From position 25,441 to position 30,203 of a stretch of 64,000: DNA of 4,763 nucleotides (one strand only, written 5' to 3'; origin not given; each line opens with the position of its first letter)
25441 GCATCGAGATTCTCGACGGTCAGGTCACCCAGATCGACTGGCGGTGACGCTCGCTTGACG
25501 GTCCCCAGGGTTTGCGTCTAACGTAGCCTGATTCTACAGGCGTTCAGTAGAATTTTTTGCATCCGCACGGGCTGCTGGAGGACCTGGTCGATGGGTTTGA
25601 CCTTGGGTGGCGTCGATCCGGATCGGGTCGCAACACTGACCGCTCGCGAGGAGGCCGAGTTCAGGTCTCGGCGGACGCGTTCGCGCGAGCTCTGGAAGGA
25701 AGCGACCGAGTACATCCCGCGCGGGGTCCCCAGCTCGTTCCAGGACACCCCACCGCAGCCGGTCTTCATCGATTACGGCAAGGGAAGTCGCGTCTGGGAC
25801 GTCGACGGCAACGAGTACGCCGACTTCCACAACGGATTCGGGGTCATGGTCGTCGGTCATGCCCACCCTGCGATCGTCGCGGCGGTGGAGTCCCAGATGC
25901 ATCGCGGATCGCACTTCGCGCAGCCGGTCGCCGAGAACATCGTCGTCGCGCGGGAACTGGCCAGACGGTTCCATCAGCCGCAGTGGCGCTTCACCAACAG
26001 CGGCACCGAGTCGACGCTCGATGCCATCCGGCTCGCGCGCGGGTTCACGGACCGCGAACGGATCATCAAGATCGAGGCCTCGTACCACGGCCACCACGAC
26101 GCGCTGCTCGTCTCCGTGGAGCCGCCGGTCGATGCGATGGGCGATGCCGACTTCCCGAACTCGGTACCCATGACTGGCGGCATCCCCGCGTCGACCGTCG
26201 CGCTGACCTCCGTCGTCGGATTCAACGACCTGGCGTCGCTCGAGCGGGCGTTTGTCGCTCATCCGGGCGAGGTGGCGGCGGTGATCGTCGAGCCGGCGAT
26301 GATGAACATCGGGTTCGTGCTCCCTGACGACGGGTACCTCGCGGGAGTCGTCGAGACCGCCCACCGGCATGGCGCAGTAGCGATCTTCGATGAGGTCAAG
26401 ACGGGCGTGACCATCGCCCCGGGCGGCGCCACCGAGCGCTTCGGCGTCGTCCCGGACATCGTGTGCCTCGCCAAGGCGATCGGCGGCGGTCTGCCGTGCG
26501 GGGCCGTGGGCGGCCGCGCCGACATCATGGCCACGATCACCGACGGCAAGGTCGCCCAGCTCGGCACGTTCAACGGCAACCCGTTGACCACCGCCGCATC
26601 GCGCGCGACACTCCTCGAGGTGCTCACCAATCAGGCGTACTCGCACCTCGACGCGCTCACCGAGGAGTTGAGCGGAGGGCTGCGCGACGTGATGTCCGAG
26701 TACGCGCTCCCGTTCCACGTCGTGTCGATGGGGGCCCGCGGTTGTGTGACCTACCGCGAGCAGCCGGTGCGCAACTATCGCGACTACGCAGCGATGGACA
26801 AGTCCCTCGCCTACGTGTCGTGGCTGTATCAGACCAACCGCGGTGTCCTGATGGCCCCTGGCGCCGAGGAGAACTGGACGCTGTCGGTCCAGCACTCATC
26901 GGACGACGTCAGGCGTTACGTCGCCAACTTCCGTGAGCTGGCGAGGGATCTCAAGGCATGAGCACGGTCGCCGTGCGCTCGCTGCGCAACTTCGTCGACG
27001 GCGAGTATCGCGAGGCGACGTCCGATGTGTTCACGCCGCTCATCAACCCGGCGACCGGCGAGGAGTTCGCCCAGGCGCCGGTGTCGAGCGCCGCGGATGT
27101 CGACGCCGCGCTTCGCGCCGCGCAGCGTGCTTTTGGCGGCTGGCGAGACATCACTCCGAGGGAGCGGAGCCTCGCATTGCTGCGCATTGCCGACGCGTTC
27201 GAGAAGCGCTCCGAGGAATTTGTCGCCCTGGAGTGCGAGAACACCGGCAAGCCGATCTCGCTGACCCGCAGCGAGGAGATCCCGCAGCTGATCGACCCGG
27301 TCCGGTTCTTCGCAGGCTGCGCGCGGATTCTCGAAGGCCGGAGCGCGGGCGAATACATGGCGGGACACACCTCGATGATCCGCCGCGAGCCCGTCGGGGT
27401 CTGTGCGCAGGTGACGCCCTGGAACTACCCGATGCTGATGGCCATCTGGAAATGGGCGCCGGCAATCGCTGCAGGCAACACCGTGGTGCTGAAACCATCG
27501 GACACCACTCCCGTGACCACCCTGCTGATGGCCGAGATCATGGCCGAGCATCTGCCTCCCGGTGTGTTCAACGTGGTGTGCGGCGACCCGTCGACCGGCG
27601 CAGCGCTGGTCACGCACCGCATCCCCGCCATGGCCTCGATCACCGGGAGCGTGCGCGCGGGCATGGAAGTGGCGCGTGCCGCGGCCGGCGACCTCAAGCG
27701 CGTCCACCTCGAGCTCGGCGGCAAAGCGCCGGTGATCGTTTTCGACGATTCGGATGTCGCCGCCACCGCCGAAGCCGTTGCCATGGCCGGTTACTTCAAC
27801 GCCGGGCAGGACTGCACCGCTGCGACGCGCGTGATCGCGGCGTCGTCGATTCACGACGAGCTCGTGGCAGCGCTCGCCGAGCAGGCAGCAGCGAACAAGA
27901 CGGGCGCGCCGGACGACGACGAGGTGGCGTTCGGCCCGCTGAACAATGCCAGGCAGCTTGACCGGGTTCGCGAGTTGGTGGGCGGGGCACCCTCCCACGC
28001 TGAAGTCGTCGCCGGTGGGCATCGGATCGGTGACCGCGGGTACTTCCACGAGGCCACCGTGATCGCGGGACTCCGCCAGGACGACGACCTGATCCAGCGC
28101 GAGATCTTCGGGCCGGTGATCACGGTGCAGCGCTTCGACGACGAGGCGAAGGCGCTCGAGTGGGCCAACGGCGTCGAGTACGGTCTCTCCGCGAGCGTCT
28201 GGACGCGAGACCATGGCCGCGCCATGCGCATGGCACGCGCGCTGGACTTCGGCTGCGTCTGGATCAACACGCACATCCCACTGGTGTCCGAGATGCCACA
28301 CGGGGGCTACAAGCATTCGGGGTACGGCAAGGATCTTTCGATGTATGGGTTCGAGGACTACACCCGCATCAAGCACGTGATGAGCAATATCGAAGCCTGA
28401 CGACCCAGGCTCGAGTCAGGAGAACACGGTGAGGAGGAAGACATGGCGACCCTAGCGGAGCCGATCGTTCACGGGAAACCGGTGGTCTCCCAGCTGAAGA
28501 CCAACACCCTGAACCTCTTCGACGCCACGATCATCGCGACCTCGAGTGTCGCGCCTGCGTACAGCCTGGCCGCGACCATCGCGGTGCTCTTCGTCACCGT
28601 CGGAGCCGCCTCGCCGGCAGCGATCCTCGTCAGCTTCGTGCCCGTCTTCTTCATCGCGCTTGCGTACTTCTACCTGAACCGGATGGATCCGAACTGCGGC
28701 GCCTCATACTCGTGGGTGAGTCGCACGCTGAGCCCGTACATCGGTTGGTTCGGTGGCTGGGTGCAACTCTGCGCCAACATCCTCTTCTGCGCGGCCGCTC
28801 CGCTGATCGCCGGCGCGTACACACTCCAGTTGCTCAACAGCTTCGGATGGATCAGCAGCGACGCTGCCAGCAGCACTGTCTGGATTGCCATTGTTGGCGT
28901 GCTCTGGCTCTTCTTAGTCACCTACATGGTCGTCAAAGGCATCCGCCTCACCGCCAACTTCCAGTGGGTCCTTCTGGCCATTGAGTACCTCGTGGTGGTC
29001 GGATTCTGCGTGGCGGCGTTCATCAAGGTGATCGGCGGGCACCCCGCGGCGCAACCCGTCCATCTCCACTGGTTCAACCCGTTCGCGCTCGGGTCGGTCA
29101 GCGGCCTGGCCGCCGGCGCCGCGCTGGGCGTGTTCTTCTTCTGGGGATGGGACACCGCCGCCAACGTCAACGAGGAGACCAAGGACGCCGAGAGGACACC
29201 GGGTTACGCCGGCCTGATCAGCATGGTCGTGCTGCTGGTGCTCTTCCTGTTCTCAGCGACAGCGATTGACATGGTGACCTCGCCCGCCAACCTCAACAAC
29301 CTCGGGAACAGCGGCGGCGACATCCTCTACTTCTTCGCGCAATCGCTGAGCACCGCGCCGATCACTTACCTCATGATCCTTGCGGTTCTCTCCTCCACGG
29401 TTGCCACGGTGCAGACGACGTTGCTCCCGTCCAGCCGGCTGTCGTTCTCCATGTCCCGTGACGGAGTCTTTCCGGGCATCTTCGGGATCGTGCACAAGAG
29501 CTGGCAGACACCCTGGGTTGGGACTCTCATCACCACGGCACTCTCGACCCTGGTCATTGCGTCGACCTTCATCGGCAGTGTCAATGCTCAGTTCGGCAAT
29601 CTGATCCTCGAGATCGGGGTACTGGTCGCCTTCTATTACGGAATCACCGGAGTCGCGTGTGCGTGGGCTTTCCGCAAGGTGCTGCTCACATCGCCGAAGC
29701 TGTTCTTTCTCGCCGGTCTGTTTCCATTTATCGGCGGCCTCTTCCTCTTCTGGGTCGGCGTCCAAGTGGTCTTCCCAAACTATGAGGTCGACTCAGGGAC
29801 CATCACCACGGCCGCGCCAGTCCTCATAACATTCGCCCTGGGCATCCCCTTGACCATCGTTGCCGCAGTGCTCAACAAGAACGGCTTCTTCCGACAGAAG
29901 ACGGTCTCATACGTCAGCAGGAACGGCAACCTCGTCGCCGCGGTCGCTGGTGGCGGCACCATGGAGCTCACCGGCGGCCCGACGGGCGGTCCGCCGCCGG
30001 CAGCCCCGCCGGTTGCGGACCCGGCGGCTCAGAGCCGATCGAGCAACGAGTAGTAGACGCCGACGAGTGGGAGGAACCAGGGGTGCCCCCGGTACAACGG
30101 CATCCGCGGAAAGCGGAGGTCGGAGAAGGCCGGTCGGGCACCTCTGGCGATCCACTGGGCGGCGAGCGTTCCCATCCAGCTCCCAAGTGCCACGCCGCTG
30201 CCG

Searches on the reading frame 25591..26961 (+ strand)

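Call 89: search_protein_families(library=pfam, max_evalue=0.0001, proteins=[window:25591-26961:+])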
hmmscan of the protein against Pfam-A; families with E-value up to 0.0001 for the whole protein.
window:25591-26961:+ (456 aa): 1 family
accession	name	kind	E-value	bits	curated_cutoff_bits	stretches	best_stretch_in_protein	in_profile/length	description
PF00202.27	Aminotran_3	-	1.6e-63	215.3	30.5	1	55-394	8-356/403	Aminotransferase class-III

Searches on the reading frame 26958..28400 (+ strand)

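Call 89: search_protein_families(library=pfam, max_evalue=0.0001, proteins=[window:26958-28400:+])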
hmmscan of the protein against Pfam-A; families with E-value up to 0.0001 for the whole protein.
window:26958-28400:+ (480 aa): 1 family
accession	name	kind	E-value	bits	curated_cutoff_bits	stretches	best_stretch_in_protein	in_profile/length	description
PF00171.27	Aldedh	-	1.7e-157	525.2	23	1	21-474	5-461/461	Aldehyde dehydrogenase family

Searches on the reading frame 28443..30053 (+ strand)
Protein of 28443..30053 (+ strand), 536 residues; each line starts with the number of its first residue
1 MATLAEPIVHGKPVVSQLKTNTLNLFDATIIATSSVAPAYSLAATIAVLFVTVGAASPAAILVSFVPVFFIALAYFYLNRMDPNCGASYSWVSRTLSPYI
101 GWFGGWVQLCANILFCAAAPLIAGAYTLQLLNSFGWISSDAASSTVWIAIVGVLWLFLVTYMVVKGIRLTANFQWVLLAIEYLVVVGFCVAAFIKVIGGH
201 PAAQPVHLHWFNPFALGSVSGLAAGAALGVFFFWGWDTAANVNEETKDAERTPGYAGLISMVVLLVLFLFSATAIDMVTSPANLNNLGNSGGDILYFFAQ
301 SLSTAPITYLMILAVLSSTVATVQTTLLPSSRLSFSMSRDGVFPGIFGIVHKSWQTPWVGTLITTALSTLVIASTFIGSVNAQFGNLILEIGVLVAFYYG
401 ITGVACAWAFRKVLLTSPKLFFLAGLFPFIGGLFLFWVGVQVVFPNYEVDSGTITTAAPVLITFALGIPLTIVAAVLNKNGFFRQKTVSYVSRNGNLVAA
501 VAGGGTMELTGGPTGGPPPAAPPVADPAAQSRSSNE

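Call 89: search_protein_families(library=pfam, max_evalue=0.0001, proteins=[window:28443-30053:+])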
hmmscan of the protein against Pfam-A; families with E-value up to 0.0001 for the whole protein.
window:28443-30053:+ (536 aa): 2 families
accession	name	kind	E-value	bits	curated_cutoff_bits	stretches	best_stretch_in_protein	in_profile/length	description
PF13520.12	AA_permease_2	-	2.7e-27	96.2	27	1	23-456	1-415/427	Amino acid permease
PF00324.27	AA_permease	-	2e-24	86.6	24.6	1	28-452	2-427/470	Amino acid permease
